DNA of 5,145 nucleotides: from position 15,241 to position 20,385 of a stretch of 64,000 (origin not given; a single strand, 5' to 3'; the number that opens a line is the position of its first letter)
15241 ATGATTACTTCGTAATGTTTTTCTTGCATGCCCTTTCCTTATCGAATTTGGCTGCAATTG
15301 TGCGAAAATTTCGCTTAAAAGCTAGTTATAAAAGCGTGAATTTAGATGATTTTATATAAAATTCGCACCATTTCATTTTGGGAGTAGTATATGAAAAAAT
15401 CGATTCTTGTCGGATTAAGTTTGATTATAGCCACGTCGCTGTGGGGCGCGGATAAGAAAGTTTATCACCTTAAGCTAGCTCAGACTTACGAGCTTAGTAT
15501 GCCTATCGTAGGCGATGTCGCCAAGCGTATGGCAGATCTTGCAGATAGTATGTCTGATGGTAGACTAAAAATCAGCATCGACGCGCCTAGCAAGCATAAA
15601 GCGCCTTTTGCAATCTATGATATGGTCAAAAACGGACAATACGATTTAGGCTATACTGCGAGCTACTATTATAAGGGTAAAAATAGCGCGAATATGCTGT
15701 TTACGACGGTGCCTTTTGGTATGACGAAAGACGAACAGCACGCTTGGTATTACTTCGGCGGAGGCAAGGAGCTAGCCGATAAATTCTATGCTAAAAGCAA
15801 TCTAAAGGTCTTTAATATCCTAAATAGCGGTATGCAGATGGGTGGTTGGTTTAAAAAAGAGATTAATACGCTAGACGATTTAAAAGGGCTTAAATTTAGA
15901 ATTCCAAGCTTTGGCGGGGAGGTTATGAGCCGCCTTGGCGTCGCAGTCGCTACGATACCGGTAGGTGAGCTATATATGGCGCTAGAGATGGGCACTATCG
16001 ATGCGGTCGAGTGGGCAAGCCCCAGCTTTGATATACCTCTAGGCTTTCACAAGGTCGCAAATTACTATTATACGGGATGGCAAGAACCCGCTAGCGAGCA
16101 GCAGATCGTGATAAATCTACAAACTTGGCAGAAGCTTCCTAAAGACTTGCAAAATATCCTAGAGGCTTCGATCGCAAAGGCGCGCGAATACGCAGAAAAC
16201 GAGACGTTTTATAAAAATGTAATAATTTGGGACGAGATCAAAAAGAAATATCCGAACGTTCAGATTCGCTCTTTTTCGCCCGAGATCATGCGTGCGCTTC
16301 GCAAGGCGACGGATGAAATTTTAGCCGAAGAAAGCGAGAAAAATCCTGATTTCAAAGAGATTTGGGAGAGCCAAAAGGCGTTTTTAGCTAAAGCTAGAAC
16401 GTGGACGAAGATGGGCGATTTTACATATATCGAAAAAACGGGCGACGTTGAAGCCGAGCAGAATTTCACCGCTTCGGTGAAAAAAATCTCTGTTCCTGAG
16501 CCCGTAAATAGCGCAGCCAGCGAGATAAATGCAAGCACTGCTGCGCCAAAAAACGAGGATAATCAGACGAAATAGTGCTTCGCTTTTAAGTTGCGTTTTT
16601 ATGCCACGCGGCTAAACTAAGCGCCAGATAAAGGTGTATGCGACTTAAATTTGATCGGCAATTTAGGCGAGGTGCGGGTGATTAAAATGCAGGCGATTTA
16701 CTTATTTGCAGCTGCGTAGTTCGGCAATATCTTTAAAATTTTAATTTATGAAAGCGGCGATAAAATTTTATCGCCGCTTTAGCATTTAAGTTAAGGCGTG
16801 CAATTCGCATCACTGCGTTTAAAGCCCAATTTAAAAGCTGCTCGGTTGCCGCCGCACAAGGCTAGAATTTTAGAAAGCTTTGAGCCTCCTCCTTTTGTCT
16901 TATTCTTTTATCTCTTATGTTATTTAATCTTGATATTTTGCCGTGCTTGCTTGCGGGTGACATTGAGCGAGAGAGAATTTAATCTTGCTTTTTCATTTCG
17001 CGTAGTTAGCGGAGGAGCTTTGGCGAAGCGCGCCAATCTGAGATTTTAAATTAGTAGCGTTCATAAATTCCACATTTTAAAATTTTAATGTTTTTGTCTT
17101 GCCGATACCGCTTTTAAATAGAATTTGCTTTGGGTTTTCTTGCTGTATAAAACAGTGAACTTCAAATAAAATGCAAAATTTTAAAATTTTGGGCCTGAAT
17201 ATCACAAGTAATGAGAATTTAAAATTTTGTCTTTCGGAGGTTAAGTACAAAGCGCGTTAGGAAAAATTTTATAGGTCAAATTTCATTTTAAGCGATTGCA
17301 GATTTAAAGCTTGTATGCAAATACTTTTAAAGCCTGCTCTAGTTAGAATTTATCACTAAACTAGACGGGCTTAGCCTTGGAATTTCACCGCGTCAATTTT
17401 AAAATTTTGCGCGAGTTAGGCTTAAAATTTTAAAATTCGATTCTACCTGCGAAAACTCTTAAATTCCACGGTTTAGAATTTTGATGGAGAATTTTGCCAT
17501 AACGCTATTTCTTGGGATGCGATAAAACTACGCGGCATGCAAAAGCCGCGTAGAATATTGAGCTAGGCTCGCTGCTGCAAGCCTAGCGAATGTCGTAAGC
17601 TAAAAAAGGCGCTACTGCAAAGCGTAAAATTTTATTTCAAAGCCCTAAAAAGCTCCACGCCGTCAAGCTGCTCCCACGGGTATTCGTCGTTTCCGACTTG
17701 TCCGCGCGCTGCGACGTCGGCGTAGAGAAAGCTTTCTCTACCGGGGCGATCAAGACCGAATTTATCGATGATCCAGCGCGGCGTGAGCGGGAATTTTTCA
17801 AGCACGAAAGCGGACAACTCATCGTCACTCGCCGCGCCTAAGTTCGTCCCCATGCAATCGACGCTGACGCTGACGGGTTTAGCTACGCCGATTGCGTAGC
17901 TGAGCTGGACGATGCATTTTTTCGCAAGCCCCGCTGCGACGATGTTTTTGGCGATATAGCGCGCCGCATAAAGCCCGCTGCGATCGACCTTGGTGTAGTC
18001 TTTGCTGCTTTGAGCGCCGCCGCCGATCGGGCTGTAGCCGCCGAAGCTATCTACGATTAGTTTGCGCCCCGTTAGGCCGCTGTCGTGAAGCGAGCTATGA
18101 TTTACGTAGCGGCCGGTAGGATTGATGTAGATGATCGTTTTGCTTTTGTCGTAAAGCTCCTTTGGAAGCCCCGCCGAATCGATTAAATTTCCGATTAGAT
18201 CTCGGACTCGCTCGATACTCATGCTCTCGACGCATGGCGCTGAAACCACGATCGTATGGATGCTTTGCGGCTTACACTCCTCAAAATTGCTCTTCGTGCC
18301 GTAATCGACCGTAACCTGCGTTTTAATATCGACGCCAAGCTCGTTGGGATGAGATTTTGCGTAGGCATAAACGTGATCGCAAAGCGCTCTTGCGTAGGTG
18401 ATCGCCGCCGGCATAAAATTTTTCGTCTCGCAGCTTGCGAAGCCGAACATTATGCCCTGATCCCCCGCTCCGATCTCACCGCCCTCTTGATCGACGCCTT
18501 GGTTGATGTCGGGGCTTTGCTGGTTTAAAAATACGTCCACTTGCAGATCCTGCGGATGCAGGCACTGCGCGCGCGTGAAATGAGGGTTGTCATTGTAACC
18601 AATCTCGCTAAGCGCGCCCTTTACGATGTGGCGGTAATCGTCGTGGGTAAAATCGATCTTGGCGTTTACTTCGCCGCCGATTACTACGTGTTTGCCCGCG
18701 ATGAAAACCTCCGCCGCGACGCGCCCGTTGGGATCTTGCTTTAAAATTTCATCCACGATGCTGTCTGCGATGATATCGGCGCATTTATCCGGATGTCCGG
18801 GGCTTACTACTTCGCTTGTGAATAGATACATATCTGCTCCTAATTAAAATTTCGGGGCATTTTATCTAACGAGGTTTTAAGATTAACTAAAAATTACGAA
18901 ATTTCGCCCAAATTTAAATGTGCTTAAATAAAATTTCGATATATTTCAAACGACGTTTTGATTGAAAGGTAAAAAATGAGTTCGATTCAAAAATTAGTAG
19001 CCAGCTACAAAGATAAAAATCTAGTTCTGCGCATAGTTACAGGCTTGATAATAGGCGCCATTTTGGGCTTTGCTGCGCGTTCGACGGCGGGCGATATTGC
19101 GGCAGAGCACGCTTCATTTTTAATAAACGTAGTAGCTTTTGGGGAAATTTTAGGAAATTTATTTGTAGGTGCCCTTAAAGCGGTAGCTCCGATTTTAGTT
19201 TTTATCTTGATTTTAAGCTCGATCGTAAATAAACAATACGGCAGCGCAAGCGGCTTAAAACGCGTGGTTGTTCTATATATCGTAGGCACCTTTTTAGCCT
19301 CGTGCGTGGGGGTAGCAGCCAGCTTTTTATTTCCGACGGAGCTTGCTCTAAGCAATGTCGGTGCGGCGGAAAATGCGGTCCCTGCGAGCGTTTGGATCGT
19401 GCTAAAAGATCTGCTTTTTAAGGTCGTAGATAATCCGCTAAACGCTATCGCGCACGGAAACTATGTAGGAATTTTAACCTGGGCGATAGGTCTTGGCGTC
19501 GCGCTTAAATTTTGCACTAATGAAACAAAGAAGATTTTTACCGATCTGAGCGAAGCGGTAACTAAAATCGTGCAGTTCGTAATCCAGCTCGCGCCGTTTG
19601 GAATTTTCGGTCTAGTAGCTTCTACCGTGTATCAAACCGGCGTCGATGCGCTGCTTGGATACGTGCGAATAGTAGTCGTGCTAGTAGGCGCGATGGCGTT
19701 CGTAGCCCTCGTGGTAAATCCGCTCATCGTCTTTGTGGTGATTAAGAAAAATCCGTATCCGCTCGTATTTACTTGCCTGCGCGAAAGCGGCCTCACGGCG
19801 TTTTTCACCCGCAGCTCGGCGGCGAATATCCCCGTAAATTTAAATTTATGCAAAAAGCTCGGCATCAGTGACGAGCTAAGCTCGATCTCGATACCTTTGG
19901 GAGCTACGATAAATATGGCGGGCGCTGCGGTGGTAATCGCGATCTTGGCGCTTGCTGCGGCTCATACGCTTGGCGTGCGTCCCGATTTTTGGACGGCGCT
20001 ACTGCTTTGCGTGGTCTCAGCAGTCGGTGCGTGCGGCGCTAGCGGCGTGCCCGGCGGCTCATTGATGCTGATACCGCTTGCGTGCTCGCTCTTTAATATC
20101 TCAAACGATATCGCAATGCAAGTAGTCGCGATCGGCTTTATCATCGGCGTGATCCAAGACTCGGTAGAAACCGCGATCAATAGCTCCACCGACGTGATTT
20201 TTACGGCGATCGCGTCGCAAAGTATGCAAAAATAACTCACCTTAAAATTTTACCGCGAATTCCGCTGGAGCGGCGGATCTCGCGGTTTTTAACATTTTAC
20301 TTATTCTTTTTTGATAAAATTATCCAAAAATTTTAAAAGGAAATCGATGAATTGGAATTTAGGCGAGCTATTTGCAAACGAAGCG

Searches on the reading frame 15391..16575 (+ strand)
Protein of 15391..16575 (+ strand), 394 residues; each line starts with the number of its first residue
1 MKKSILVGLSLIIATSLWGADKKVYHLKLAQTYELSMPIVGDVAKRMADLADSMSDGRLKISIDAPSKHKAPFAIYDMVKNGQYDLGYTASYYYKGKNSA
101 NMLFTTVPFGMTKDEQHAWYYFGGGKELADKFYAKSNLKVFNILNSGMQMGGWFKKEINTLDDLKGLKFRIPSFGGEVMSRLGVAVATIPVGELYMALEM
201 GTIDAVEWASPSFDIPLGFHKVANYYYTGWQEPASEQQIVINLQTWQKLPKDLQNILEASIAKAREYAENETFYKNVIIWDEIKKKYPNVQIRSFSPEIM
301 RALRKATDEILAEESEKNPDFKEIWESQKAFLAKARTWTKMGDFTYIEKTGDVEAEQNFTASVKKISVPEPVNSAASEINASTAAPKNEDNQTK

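Call 6: search_protein_families(library=pfam, proteins=[window:15391-16575:+])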
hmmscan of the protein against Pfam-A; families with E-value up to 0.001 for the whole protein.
window:15391-16575:+ (394 aa): 1 family
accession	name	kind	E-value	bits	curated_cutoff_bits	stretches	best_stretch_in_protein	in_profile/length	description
PF03480.18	DctP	-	1.7e-59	201.9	23.4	1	38-313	10-281/286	Bacterial extracellular solute-binding protein, family 7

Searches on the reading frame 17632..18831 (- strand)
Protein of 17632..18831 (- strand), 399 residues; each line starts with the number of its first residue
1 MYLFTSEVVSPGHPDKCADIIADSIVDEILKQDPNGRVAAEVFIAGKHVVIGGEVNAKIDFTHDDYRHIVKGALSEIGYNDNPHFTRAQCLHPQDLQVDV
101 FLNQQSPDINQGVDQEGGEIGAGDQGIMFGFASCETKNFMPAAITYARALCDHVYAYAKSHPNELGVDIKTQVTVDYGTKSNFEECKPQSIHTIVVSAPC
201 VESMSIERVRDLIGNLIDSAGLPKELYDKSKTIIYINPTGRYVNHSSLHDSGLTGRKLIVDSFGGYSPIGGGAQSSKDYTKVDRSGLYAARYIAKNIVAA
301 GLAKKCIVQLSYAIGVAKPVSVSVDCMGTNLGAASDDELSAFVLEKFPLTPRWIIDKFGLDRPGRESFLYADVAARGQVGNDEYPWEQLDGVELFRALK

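Call 48: search_protein_families(library=pfam, proteins=[window:17632-18831:-])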
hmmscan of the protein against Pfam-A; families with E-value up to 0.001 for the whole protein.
window:17632-18831:- (399 aa): 3 families
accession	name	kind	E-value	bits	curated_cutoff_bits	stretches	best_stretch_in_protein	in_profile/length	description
PF02773.21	S-AdoMet_synt_C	-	1e-51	174.9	25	1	249-388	6-138/138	S-adenosylmethionine synthetase, C-terminal domain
PF02772.21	S-AdoMet_synt_M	-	1.5e-31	109.5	29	1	119-242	1-120/120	S-adenosylmethionine synthetase, central domain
PF00438.25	S-AdoMet_synt_N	-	2.8e-27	95.6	33.1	1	2-107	2-99/99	S-adenosylmethionine synthetase, N-terminal domain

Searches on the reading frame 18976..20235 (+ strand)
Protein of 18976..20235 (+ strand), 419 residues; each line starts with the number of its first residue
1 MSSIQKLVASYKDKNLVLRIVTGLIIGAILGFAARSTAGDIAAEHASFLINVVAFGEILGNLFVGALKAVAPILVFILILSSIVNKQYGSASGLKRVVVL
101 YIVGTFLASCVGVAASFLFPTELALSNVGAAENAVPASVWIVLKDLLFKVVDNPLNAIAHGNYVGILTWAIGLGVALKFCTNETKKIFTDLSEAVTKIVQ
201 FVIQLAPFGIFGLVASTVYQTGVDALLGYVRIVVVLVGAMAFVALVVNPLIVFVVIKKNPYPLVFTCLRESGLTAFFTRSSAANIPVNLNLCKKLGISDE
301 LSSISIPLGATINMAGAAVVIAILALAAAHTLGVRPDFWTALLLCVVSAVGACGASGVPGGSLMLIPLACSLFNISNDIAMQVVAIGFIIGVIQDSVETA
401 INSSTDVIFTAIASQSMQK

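Call 48: search_protein_families(library=pfam, proteins=[window:18976-20235:+])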
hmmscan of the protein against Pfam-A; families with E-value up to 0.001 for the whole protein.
window:18976-20235:+ (419 aa): 1 family
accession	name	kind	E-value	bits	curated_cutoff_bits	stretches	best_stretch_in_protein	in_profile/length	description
PF00375.23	SDF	-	7.7e-68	229.7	27.9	1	16-415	1-386/387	Sodium:dicarboxylate symporter family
